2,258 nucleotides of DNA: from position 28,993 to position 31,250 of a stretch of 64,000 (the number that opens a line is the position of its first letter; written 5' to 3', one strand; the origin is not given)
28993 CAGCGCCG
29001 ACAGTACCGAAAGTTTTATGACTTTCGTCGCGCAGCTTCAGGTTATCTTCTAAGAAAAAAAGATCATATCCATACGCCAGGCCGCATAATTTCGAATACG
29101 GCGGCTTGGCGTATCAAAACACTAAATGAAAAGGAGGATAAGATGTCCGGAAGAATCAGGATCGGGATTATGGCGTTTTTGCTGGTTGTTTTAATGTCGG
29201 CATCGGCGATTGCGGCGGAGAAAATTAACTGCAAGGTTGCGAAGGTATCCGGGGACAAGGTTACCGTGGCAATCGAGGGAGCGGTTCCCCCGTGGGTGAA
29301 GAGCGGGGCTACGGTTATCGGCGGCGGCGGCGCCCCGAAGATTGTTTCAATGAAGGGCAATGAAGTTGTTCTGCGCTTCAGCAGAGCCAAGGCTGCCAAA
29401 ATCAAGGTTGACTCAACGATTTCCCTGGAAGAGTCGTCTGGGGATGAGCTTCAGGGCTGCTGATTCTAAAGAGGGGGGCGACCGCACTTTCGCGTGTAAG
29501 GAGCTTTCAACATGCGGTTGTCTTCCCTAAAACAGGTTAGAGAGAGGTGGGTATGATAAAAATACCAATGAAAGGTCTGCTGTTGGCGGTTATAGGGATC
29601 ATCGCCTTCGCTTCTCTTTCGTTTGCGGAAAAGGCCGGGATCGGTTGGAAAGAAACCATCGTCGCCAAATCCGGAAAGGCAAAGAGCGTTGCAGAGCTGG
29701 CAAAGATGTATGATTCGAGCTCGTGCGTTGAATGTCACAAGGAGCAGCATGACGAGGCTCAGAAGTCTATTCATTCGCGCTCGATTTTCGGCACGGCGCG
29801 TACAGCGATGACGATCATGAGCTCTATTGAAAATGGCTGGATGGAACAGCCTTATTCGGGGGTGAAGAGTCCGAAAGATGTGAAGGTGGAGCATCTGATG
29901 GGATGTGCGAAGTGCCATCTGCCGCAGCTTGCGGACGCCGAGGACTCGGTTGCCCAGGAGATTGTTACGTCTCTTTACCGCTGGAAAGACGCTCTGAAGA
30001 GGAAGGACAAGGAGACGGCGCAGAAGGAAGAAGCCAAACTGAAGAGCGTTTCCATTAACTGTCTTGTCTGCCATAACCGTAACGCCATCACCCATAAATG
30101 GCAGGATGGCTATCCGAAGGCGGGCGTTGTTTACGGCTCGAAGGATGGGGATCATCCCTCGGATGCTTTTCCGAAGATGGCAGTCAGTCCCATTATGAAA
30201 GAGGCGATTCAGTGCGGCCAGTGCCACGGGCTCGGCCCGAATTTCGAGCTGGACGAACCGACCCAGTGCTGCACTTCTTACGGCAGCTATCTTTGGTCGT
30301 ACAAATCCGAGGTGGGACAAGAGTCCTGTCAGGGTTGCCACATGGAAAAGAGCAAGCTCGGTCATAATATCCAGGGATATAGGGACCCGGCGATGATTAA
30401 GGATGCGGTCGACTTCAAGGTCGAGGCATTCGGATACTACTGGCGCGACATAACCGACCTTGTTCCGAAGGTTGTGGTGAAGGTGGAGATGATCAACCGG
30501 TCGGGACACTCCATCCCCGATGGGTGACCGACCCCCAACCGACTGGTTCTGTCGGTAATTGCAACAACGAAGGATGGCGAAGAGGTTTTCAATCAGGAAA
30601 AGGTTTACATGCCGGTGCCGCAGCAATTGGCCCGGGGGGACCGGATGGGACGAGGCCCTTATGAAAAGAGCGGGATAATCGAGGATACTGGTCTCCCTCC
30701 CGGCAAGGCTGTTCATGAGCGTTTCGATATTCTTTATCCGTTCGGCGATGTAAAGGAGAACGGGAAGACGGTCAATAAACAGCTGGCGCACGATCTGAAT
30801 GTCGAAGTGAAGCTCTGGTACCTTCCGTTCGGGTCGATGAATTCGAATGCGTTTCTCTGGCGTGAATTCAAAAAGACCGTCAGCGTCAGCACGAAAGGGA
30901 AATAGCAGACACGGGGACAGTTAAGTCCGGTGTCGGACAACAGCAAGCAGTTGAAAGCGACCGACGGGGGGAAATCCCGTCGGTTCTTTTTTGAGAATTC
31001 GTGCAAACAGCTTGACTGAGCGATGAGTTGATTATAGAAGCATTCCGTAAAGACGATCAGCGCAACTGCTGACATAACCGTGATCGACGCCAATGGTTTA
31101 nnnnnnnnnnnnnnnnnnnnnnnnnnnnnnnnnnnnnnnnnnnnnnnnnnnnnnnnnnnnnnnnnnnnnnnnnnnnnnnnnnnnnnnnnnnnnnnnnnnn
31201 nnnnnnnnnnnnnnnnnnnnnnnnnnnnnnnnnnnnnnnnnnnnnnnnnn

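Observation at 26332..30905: ExtHIJK-like operon: rhodanese lipoprotein, porin, small periplasmic protein and pentaheme cytochrome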

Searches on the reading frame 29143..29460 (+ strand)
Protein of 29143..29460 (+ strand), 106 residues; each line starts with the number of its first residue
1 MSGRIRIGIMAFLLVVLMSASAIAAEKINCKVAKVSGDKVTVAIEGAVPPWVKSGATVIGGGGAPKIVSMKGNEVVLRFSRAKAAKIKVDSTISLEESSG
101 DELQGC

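Call 6: search_protein_families(library=pfam, proteins=[window:29143-29460:+], max_evalue=0.01)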
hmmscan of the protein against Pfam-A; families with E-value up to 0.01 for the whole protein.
window:29143-29460:+ (106 aa): 0 families

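Call 7: search_protein_families(library=ncbifam, proteins=[window:29143-29460:+], max_evalue=0.01)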
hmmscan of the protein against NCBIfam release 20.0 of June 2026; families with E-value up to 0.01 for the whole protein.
window:29143-29460:+ (106 aa): 1 family
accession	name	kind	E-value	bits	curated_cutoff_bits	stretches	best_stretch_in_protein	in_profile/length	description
NF040942.2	hypo_ExtJ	equivalog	2.3e-16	59.9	52.5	1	7-106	6-77/77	selenite/tellurite reduction operon protein ExtJ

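Call 55: find_homologous_proteins(query=window:29143-29460:+, max_evalue=0.001)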
Query window:29143-29460:+ (106 aa): 51 proteins with E <= 0.001 among 62 candidates.
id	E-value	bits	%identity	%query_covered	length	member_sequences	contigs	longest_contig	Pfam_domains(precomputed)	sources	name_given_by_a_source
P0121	6.3e-51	188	92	100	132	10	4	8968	-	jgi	-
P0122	2.8e-46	173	90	92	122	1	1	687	-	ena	-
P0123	1.6e-42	161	81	100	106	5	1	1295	-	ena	-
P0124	1.9e-41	158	76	100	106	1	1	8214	-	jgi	jgi:hypothetical protein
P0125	6.2e-40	153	71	88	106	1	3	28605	-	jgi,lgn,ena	-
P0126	9.3e-40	152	71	88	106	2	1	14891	-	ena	-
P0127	1.8e-37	145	68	100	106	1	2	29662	-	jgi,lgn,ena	-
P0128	2.4e-37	145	73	100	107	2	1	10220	-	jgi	-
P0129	3.2e-37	144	73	97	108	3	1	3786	-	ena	-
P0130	1.3e-36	142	71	100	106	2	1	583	-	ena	-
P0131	9.5e-35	136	69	82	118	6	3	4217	-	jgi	jgi:sRNA-binding carbon storage regulator CsrA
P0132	1.3e-34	136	69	82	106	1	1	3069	-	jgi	jgi:hypothetical protein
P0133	4.0e-34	134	67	100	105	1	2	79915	-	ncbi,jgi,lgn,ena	-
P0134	6.1e-34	134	69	100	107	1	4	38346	-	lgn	-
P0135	2.5e-33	132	70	92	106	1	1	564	-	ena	-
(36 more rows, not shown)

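Call 63: predict_structure(alignment_id=A2)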
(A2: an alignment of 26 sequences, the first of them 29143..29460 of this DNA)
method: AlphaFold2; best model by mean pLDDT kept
length: 106 residues; sequences in the alignment: 26
mean_pLDDT: 75.6   pTM: 0.60
mean pLDDT of the five models: 75.6, 73.8, 73.7, 72.5, 71.5
residues with pLDDT >= 90: 16; 70-90: 56; 50-70: 20; < 50: 14
segments of 3 or more residues with pLDDT < 50: 1-4, 19-24, 104-106
pLDDT, mean of each block of 10 residues (from residue 1): 52 51 63 90 85 86 87 89 87 82 49
secondary structure, 60 per line:
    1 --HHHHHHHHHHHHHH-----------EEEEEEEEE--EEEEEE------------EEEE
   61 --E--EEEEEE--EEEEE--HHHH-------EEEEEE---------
elements in order: H3-16 E28-36 E39-44 E57-60 E66-71 E74-78 H81-84 E92-97

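Call 66: fold_search(model_id=the predicted structure, library=pdb)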
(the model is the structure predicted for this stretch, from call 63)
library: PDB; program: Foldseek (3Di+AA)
matches with E <= 10: 1064; with E <= 0.001: 0
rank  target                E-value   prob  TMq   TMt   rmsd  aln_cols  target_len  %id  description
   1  7njp_B                1.4e-03  1.00  0.50  0.12  13.7        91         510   14  Mycobacterium smegmatis ATP synthase state 2 (released 2021-10-27)
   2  1i8d_C                1.4e-03  1.00  0.52  0.32   2.9        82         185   17  CRYSTAL STRUCTURE OF RIBOFLAVIN SYNTHASE (released 2001-09-19)
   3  7njq_A                1.9e-03  1.00  0.52  0.12  13.6        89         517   15  Mycobacterium smegmatis ATP synthase state 3a (released 2021-10-27)
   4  8dbq_B                1.9e-03  1.00  0.52  0.12  13.6        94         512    7  E. coli ATP synthase imaged in 10mM MgATP State1 "half-up" Fo classified (released 2023-01-25)
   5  8dbr_B                2.0e-03  1.00  0.53  0.12  13.8        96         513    7  E. coli ATP synthase imaged in 10mM MgATP State2 "half-up (released 2023-01-25)
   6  7njk_C                2.1e-03  1.00  0.49  0.11  14.2        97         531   14  Mycobacterium smegmatis ATP synthase state 1a (released 2021-10-27)
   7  7jg9_A                2.3e-03  1.00  0.50  0.12  13.9        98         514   14  Cryo-EM structure of bedaquiline-saturated mycobacterium smegmatis ATP synthase rotational state 2 (backbone model) (released 2020-08-19)
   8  7p2y_C                2.6e-03  1.00  0.53  0.13  13.1        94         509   13  F1Fo-ATP synthase from Acinetobacter baumannii (state 1) (released 2022-02-02)
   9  6fkf_A                2.6e-03  1.00  0.53  0.13  12.5        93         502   12  Chloroplast F1Fo conformation 1 (released 2018-05-23)
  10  8dbw_B                2.8e-03  1.00  0.52  0.12  13.1        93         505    8  E. coli ATP synthase imaged in 10mM MgATP State3 "down" Fo classified (released 2023-01-25)
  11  5lqz_B                3.3e-03  1.00  0.47  0.12   6.2        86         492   14  Structure of F-ATPase from Pichia angusta, state1 (released 2016-11-16)
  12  1hze_A                3.5e-03  1.00  0.52  0.56   4.2        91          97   19  SOLUTION STRUCTURE OF THE N-TERMINAL DOMAIN OF RIBOFLAVIN SYNTHASE FROM E. COLI (released 2001-09-05)
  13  9b0x_A                3.7e-03  1.00  0.50  0.12  13.2        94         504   12  Artemia franciscana ATP synthase state 2 (composite structure), pH 7.0 (released 2025-03-26)
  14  8jr0_A                3.7e-03  1.00  0.50  0.12  13.8        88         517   15  Cryo-EM structure of Mycobacterium tuberculosis ATP synthase in complex with TBAJ-587 (released 2024-05-01)
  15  9o19_C                3.7e-03  1.00  0.50  0.12  13.0        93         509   11  Pseudomonas aeruginosa ATPase State1 (released 2025-12-10)
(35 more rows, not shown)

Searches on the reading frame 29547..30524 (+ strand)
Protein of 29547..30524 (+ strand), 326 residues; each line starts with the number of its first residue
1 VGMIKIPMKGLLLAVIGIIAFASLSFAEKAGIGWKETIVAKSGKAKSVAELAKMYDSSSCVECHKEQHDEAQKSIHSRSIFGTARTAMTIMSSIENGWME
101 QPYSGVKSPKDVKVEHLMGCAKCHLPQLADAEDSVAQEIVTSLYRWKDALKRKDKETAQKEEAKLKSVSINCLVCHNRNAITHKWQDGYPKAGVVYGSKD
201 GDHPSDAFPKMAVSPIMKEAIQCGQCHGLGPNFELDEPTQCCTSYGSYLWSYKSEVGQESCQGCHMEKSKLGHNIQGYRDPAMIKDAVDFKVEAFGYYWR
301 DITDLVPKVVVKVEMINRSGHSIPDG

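Call 6: search_protein_families(library=pfam, proteins=[window:29547-30524:+], max_evalue=0.01)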
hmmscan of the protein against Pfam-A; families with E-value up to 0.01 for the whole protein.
window:29547-30524:+ (326 aa): 8 families
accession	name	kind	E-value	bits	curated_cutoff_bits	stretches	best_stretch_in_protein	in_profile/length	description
PF22113.1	Mtrc-MtrF_II-IV_dom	-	1.3e-09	38.2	30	1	116-269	27-167/176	Outer membrane cytochrome MtrC/MtrF-like, domains II/IV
PF14522.11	Cytochrome_C7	-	8.5e-09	35.6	24.8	1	162-241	6-62/67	Cytochrome c7 and related cytochrome c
PF13442.11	Cytochrome_CBB3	-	6.2e-07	30.1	27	0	48-97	3-44/68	Cytochrome C oxidase, cbb3-type, subunit III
PF14537.11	Cytochrom_c3_2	-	1.1e-05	26.3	25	1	117-178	6-66/79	Cytochrome c3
PF02085.21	Cytochrom_CIII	-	0.00026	21.7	22.9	0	110-182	19-88/101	Class III cytochrome C family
PF03264.19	Cytochrom_NNT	-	0.0015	18.8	24.1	1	119-186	67-142/174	NapC/NirT cytochrome c family, N-terminal region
PF09699.15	Paired_CXXCH_1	-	0.0018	18.4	20.6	0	257-269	28-40/41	Doubled CXXCH motif (Paired_CXXCH_1)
PF11845.13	Tll0287-like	-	0.0047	17.8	24.1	0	158-202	87-134/144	Tll0287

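Call 7: search_protein_families(library=ncbifam, proteins=[window:29547-30524:+], max_evalue=0.01)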
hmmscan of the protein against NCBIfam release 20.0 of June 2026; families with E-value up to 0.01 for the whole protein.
window:29547-30524:+ (326 aa): 4 families
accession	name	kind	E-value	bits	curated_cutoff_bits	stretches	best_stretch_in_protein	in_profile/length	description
NF040886.1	cyt_C_like_Sec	equivalog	3.7e-128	427.7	250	1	18-326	6-314/423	multiheme c-type cytochrome (seleno)protein ExtKL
NF033196.2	c_type_nonphoto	exception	0.00014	21.9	70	0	55-125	22-92/98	c-type cytochrome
TIGR04257.1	nanowire_3heme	domain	0.00024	21.2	40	0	217-241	48-73/75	c(7)-type cytochrome triheme domain-containing protein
NF045773.1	cytochro_C550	exception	0.0098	15.8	125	0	11-98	10-96/118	cytochrome c550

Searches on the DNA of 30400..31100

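Call 72: search_rna_families(source=window, start=30400, end=31100, threshold=evalue, max_evalue=10)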
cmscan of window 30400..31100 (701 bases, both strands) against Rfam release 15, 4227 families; matches with E-value up to 10: 2.
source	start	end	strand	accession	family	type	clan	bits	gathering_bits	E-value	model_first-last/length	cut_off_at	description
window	30542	30563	+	RF01114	TMV_UPD-PK1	Cis-reg;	-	15.8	33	4.3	1-22/22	no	Pseudoknot of upstream pseudoknot domain (UPD) of the 3'UTR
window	30954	31010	+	RF03536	Flavi_TBFV_xrRNA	Cis-reg;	-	13.9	46.5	6.6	1-89/89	no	Tick-borne Flavivirus exoribonuclease-resistant RNA element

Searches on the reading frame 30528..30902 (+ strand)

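Call 6: search_protein_families(library=pfam, proteins=[window:30528-30902:+], max_evalue=0.01)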
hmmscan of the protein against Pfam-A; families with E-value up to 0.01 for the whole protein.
window:30528-30902:+ (125 aa): 0 families

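Call 7: search_protein_families(library=ncbifam, proteins=[window:30528-30902:+], max_evalue=0.01)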
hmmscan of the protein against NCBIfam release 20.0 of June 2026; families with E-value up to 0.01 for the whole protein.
window:30528-30902:+ (125 aa): 1 family
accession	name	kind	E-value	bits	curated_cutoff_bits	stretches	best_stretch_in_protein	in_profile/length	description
NF040886.1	cyt_C_like_Sec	equivalog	1.2e-37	129.5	250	1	1-120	316-422/423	multiheme c-type cytochrome (seleno)protein ExtKL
